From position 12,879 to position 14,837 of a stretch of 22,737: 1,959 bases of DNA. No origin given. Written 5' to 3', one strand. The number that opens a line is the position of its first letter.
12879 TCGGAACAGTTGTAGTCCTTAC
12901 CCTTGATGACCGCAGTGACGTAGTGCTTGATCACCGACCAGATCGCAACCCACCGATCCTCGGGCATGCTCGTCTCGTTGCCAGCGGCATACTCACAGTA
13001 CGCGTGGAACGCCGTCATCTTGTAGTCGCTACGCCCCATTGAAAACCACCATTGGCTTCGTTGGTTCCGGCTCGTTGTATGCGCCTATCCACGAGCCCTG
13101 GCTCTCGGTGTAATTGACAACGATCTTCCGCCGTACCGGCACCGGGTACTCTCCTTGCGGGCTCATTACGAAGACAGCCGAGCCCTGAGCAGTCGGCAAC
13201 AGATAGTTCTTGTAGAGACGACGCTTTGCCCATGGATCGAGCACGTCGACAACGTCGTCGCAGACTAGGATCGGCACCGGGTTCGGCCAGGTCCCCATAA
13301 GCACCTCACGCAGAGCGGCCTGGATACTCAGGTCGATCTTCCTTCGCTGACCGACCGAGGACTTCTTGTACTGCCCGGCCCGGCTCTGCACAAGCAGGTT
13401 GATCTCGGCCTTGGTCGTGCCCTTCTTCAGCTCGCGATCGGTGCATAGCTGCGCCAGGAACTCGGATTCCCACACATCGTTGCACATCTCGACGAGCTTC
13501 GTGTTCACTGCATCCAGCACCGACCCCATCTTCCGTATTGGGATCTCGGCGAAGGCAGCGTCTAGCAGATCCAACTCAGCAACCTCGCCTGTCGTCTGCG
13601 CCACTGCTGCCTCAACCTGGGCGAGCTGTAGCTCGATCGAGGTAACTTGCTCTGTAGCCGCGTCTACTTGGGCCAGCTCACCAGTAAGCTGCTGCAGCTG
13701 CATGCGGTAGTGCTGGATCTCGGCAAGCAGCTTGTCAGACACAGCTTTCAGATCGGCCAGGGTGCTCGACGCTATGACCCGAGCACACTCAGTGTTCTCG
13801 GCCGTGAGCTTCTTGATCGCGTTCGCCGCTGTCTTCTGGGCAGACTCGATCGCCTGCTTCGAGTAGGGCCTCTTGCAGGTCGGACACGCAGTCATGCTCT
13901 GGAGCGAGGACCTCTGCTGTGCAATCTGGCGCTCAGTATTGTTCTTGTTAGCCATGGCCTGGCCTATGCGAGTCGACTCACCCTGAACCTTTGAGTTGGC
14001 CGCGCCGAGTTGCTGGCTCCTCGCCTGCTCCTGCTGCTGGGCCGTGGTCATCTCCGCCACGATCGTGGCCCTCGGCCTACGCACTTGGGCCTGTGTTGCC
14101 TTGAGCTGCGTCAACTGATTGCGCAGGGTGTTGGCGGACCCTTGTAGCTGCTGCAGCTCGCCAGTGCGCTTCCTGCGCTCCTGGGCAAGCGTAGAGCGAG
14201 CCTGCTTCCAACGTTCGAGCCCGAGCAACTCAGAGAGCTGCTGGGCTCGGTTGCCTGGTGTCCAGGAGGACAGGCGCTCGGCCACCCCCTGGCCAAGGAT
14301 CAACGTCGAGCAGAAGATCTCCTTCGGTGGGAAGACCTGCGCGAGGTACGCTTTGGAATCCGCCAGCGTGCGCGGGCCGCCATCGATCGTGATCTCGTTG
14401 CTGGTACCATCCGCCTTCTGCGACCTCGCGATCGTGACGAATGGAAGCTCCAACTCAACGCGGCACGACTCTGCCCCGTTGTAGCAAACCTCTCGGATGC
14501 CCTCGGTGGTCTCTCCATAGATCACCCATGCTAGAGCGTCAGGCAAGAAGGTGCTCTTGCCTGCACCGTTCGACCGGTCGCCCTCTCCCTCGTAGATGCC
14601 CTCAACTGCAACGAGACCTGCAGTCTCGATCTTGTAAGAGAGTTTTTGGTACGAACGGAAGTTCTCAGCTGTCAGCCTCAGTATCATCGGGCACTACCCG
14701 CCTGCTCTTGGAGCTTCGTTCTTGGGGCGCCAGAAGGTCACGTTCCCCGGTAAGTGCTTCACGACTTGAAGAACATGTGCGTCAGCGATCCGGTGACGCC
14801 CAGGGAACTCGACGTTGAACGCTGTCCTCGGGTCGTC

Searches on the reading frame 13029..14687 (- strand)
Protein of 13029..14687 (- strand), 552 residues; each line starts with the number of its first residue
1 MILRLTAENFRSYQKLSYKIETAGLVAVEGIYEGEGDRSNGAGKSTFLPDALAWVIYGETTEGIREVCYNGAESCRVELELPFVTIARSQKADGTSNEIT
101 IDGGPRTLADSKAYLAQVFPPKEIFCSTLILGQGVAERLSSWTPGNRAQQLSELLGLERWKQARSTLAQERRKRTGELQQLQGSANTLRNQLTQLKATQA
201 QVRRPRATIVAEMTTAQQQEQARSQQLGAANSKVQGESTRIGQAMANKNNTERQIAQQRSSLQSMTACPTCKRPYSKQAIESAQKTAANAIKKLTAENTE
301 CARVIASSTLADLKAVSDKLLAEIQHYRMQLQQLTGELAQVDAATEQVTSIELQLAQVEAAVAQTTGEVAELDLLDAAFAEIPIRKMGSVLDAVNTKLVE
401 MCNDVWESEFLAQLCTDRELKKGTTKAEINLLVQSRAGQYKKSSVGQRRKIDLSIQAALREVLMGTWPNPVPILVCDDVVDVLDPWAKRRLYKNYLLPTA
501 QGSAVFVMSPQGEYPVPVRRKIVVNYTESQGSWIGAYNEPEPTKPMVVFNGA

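Call 34: search_protein_families(library=phrogs, proteins=[window:13029-14687:-], max_evalue=0.001)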
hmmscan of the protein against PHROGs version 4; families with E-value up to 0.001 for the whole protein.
window:13029-14687:- (552 aa): 2 families
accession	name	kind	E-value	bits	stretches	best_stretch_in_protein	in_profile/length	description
phrog_77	-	DNA, RNA and nucleotide metabolism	2.4e-45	156.4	1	2-524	298-943/967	SbcC-like subunit of palindrome specific endonuclease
phrog_21388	-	DNA, RNA and nucleotide metabolism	1.8e-08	35.5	1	4-65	6-67/126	exonuclease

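Call 35: search_protein_families(library=pfam, proteins=[window:13029-14687:-], max_evalue=0.001)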
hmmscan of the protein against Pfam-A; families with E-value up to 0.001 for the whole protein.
window:13029-14687:- (552 aa): 1 family
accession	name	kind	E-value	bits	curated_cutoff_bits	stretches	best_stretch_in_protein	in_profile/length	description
PF13476.12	AAA_23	-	3.6e-06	28.2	27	1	4-315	1-177/201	AAA domain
